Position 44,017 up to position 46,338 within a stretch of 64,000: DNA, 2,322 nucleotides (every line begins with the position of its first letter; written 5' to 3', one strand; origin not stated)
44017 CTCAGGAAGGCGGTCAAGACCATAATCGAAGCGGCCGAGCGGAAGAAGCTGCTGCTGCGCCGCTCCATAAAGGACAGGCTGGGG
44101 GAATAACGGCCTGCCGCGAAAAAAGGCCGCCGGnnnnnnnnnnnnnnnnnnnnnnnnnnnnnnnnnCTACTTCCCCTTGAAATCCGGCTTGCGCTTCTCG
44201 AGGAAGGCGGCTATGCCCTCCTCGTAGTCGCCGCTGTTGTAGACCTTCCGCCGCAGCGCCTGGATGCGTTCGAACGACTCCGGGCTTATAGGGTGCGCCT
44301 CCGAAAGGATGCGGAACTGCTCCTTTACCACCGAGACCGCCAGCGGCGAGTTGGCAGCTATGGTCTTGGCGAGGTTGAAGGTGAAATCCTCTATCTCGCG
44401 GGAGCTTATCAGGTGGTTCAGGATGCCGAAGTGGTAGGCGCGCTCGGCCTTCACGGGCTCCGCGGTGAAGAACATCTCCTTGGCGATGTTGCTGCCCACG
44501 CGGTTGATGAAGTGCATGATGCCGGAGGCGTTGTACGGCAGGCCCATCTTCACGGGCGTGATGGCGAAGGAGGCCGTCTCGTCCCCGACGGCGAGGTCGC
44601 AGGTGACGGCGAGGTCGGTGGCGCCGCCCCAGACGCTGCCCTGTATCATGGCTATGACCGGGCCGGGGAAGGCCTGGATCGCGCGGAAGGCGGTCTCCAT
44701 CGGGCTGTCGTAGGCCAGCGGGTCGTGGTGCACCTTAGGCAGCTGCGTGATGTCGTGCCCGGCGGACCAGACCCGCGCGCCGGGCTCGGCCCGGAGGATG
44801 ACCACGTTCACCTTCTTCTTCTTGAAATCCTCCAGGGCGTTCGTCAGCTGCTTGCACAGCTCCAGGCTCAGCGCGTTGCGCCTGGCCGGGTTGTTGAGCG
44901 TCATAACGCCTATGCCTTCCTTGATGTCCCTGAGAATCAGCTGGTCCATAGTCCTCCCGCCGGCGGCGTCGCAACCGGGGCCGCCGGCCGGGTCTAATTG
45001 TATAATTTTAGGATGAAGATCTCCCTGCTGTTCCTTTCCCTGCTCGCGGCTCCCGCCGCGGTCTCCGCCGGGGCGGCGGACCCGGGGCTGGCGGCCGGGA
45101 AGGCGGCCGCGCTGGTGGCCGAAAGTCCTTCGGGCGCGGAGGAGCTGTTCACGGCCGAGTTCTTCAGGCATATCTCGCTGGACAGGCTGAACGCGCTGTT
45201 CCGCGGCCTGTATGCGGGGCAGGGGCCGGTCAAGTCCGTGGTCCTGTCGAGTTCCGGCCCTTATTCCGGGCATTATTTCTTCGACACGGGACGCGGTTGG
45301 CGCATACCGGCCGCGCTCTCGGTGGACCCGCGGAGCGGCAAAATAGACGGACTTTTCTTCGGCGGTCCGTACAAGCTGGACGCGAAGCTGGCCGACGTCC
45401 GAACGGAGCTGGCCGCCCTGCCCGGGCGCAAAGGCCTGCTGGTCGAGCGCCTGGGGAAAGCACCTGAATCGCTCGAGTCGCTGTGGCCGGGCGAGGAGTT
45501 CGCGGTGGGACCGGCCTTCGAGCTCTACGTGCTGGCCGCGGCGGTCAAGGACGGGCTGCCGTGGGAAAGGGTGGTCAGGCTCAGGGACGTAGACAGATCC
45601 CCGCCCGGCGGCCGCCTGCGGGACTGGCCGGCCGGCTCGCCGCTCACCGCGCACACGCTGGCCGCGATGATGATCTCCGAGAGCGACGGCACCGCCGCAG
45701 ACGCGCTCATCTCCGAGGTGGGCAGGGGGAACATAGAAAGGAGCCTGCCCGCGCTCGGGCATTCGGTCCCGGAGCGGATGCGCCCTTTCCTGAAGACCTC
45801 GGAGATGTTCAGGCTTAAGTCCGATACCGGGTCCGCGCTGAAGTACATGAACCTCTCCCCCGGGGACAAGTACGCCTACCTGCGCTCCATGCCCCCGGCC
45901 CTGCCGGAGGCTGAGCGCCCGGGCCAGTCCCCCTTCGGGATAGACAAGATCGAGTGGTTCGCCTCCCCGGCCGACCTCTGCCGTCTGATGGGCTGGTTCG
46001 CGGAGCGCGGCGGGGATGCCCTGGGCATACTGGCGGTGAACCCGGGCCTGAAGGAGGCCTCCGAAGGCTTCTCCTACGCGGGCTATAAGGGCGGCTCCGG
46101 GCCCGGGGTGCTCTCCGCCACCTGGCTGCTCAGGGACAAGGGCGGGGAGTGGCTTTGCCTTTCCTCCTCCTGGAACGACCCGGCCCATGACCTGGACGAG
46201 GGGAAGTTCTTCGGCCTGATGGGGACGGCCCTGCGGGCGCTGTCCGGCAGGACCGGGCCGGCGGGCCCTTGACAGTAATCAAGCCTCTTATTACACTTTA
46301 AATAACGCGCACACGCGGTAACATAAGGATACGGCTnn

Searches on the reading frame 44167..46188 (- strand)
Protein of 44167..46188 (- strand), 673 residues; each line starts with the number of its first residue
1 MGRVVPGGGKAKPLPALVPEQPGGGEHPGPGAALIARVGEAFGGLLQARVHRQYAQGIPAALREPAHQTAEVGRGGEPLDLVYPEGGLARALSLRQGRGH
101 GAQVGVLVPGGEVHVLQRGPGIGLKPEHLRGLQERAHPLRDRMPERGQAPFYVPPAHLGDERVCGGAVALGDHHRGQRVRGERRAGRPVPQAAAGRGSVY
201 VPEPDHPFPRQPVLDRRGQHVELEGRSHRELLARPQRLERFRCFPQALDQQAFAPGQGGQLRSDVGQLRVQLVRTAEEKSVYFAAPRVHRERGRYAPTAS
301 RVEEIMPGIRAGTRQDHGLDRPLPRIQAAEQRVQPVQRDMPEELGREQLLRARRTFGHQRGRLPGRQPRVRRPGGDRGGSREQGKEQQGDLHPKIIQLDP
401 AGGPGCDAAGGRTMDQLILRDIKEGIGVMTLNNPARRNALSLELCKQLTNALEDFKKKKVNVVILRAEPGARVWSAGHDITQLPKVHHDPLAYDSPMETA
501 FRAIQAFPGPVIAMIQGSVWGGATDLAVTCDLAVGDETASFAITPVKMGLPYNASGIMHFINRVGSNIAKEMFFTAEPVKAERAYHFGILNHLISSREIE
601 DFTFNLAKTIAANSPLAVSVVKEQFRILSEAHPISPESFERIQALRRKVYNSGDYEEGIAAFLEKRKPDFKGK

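Call 94: search_protein_families(library=pfam, proteins=[window:44167-46188:-], max_evalue=0.00001)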
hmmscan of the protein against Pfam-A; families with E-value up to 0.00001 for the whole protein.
window:44167-46188:- (673 aa): 2 families
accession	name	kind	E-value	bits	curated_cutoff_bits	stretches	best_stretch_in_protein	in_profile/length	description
PF00378.25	ECH_1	-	8.9e-47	160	27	1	422-672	2-250/251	Enoyl-CoA hydratase/isomerase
PF16113.10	ECH_2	-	2.3e-26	93.5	27.2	1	426-661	1-237/335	Enoyl-CoA hydratase/isomerase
